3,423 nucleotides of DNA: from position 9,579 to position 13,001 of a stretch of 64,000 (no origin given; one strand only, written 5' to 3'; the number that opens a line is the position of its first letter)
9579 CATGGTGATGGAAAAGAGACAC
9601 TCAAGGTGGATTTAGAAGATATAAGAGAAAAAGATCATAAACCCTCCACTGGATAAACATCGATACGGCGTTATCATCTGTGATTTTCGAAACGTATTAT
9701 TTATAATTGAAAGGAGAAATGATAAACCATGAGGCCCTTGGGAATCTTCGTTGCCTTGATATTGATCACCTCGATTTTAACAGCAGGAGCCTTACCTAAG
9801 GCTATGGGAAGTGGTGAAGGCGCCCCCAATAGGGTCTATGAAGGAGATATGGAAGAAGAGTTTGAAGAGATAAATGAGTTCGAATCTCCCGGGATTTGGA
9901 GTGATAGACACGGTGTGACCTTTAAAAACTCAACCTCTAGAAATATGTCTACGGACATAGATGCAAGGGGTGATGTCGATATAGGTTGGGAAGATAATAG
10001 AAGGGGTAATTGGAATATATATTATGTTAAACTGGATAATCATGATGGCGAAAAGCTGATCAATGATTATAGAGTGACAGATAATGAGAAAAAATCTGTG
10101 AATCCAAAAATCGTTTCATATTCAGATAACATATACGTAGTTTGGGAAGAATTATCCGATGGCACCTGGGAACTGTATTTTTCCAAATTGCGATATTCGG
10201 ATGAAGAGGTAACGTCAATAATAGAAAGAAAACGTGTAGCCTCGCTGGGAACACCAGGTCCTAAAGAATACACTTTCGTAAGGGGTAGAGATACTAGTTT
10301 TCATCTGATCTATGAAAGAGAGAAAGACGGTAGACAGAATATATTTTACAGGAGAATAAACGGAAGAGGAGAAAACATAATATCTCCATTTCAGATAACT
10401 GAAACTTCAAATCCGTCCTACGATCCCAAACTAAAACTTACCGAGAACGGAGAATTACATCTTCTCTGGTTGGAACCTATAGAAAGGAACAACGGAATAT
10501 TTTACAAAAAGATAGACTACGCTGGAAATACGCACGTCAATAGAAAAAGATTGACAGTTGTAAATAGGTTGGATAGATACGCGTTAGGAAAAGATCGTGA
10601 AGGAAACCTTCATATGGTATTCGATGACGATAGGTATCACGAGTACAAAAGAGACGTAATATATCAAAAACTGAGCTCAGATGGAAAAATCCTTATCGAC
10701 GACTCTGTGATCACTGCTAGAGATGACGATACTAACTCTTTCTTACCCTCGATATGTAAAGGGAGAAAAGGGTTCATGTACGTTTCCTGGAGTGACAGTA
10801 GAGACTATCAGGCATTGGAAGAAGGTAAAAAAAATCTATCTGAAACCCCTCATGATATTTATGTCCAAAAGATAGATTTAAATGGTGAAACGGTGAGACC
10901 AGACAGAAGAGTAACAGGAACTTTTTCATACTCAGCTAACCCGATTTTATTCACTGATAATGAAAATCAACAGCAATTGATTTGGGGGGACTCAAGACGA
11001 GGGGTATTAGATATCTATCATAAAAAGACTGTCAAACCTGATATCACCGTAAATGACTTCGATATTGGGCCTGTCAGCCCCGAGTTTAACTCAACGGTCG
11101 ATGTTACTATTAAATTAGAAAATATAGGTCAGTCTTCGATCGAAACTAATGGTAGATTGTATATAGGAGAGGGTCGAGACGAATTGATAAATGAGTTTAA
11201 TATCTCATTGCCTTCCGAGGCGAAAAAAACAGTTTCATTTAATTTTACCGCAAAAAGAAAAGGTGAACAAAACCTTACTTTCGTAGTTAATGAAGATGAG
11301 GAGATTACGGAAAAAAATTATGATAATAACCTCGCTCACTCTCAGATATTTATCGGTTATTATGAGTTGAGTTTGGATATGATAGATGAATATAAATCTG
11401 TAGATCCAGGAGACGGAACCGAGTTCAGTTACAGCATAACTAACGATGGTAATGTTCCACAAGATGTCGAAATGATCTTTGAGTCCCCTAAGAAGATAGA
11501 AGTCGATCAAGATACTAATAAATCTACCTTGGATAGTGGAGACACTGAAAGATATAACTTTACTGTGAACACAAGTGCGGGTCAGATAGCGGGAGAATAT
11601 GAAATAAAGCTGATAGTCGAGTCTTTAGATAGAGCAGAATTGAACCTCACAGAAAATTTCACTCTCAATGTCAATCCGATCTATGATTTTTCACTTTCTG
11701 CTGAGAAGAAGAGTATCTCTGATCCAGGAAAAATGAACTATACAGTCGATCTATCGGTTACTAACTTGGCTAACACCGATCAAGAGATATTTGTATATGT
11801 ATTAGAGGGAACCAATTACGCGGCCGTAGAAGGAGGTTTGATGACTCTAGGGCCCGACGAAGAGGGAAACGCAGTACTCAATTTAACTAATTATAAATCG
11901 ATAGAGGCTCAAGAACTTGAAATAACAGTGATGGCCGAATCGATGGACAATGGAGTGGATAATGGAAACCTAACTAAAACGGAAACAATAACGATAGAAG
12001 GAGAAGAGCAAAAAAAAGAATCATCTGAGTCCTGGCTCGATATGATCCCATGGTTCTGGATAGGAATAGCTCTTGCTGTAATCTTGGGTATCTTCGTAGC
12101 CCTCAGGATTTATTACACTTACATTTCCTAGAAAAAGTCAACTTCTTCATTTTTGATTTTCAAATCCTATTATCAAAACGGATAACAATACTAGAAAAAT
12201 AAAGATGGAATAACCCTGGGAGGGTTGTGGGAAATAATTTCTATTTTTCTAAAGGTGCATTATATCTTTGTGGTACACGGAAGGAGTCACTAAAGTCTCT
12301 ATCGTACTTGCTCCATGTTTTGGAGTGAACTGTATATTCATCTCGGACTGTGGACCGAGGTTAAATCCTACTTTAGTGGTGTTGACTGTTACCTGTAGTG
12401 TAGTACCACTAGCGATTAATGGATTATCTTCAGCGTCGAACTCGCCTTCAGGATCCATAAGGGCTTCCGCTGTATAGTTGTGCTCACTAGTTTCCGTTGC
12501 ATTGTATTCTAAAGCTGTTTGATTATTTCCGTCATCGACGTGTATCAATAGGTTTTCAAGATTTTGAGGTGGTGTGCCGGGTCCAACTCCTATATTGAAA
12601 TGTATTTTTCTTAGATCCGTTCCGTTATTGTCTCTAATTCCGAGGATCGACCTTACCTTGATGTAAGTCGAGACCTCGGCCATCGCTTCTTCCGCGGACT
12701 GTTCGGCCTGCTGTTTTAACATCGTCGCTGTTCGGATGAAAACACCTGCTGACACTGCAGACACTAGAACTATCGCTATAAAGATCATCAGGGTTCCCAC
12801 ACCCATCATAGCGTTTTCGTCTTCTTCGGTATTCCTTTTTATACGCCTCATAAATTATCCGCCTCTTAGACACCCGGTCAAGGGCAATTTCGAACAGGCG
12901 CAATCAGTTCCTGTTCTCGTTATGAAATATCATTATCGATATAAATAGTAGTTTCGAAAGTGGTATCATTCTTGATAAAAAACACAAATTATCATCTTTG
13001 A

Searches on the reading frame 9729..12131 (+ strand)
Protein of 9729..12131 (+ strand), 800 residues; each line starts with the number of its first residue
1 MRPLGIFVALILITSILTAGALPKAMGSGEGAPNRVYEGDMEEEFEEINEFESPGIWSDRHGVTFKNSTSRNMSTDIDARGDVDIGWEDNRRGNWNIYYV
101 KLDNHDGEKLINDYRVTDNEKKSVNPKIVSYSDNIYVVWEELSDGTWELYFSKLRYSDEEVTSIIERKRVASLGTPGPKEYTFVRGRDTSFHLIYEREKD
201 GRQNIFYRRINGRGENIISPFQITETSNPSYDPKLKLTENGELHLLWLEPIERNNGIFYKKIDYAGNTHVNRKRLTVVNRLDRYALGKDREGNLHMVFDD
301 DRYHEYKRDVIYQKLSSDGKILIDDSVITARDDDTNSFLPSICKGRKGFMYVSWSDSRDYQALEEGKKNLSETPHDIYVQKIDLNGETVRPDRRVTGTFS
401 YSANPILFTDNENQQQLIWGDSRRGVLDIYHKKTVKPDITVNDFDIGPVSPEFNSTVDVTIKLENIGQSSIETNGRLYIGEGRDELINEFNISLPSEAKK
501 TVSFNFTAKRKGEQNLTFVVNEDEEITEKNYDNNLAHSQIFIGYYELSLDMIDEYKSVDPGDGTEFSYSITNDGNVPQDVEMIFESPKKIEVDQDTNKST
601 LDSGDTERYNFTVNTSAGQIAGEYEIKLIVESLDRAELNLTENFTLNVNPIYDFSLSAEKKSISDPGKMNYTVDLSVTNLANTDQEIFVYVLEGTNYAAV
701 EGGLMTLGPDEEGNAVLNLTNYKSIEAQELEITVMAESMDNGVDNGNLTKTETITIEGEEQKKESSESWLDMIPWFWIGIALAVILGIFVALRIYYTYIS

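Call 56: search_protein_families(library=pfam, proteins=[window:9729-12131:+], max_evalue=0.001)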
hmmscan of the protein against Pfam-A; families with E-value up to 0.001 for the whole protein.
window:9729-12131:+ (800 aa): 1 family
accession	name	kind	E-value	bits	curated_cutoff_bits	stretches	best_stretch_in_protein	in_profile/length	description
PF07705.17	CARDB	-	7.1e-10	39.4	22.7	1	436-535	1-98/101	CARDB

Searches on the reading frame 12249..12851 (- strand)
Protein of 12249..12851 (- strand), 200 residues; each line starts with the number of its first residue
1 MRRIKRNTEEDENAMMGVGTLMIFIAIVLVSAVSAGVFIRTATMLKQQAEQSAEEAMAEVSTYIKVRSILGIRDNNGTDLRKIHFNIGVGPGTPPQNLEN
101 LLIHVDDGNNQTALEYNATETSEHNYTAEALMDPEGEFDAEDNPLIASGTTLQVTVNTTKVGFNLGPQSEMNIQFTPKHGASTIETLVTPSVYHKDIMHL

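Call 63: search_protein_families(library=pfam, proteins=[window:12249-12851:-], max_evalue=0.0001)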
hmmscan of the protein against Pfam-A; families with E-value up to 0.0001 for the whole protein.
window:12249-12851:- (200 aa): 1 family
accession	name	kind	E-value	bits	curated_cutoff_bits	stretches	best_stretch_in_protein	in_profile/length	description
PF01917.21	Arch_flagellin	-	3.1e-24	86.6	29.5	1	15-184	2-159/162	Archaebacterial flagellin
